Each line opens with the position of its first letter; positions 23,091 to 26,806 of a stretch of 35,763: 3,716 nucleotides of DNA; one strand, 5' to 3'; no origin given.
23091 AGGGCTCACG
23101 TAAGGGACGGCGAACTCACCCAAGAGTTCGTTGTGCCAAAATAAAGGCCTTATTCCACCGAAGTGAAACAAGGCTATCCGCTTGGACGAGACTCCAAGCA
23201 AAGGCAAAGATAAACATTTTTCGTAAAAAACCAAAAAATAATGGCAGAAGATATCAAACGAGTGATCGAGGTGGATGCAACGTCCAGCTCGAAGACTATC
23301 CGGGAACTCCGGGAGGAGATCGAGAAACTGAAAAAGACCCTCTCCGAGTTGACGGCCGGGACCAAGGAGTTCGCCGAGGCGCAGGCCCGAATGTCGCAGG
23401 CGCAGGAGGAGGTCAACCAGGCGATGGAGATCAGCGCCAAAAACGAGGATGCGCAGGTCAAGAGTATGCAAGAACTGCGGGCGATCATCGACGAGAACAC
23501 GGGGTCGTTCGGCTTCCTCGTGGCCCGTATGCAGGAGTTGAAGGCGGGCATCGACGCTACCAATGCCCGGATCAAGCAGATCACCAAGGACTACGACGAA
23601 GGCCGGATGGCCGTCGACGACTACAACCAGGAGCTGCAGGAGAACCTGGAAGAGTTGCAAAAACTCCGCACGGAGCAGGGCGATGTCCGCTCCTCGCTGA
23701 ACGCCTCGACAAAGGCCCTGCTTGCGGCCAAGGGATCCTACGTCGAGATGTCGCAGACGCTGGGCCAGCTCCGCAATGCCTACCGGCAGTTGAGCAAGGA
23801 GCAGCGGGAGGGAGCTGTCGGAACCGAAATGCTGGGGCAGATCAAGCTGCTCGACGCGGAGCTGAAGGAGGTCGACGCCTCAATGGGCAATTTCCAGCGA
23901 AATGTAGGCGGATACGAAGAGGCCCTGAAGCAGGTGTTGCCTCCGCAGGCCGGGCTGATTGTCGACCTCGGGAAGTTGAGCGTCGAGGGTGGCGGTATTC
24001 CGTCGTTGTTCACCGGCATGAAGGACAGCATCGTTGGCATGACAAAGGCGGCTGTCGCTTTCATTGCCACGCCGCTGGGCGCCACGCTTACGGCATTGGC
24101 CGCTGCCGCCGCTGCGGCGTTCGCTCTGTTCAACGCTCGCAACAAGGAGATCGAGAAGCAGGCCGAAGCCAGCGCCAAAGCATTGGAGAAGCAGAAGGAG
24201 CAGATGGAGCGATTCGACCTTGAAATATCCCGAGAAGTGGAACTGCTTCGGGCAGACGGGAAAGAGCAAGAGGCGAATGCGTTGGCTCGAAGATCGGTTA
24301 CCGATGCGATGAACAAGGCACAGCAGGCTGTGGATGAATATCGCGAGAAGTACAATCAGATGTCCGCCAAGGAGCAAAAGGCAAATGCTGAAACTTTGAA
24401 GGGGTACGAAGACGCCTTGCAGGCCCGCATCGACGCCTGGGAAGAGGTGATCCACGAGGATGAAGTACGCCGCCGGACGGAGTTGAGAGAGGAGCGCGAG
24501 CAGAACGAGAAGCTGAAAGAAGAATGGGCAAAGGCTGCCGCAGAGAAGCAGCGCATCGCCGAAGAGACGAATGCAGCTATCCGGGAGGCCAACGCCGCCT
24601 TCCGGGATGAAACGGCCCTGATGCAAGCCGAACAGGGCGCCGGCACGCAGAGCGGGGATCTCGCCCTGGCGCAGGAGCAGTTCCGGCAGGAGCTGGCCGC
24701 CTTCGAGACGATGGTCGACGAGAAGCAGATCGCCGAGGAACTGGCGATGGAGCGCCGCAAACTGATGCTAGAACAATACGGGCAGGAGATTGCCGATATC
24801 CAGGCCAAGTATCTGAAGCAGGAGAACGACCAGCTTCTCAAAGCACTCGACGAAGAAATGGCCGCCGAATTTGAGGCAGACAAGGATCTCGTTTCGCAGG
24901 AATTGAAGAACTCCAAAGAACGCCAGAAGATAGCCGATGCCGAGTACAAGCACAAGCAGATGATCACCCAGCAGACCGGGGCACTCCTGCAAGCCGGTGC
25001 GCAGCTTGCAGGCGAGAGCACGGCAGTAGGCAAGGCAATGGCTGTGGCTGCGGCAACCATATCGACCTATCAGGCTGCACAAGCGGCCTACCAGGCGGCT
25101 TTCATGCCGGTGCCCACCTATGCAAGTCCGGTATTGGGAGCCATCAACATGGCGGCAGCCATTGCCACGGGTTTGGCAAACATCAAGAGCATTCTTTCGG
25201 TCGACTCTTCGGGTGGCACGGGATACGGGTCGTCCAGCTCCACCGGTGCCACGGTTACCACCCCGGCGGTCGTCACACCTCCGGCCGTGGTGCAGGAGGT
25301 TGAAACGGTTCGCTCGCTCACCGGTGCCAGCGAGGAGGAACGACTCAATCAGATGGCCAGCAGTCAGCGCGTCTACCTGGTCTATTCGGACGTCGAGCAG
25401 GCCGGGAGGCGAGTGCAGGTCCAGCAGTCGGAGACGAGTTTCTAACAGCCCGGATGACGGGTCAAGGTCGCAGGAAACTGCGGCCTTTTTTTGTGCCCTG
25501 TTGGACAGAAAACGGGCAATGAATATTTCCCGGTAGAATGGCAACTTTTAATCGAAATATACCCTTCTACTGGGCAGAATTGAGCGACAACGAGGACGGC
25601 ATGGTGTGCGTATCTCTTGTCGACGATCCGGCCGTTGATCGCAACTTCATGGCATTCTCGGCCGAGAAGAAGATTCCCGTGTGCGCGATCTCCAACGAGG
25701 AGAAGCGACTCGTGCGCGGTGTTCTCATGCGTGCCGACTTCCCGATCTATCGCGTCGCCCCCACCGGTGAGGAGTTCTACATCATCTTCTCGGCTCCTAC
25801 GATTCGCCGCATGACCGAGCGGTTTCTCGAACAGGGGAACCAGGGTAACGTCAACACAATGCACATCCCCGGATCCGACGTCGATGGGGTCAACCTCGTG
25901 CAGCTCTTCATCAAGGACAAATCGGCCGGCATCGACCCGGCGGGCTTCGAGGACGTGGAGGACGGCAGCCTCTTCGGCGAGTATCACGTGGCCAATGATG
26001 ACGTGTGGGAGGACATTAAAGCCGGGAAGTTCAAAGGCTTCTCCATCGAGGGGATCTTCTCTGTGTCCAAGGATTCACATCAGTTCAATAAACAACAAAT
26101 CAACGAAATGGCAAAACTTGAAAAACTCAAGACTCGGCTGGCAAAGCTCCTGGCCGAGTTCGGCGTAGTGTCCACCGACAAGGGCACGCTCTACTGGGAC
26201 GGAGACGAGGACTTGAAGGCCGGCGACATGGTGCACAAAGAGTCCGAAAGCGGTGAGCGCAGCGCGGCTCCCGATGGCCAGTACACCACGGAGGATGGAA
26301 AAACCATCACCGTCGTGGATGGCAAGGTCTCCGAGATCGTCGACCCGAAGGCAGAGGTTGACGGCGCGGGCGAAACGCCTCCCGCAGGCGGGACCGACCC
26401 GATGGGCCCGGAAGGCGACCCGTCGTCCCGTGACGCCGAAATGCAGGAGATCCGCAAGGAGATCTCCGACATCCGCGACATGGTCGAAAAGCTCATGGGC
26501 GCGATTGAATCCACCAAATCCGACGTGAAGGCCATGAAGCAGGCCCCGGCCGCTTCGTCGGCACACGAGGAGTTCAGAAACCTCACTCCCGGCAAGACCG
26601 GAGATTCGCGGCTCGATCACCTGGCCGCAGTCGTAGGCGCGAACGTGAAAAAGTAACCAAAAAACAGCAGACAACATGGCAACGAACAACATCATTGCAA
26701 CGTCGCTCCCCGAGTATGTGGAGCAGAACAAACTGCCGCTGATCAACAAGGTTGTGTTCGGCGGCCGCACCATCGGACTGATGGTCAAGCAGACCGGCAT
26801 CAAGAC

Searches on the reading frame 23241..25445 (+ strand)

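Call 25: search_protein_families(library=phrogs, proteins=[window:23241-25445:+], max_evalue=0.00001)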
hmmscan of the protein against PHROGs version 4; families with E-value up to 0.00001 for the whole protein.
window:23241-25445:+ (734 aa): 3 families
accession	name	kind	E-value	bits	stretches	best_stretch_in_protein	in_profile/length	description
phrog_3336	-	tail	4.2e-08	33.2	1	304-663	604-953/1051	tail length tape measure protein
phrog_14295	-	unknown function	5.9e-08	31.9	1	18-226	42-253/1439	-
phrog_9483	-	tail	6.2e-07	29.3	1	429-677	385-609/657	tail length tape measure protein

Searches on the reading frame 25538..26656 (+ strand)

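Call 25: search_protein_families(library=phrogs, proteins=[window:25538-26656:+], max_evalue=0.00001)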
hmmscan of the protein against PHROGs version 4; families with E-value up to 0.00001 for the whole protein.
window:25538-26656:+ (372 aa): 4 families
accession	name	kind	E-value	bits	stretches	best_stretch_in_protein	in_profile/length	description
phrog_24921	-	unknown function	9.7e-32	111.4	1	15-276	9-275/349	-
phrog_1530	-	other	2.1e-12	48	1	83-186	265-361/379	DNA methyltransferase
phrog_3017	-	head and packaging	9.8e-12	45.8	1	25-202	13-182/402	head maturation protease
phrog_15223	-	other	7.7e-09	36.8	1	84-196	33-133/199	protease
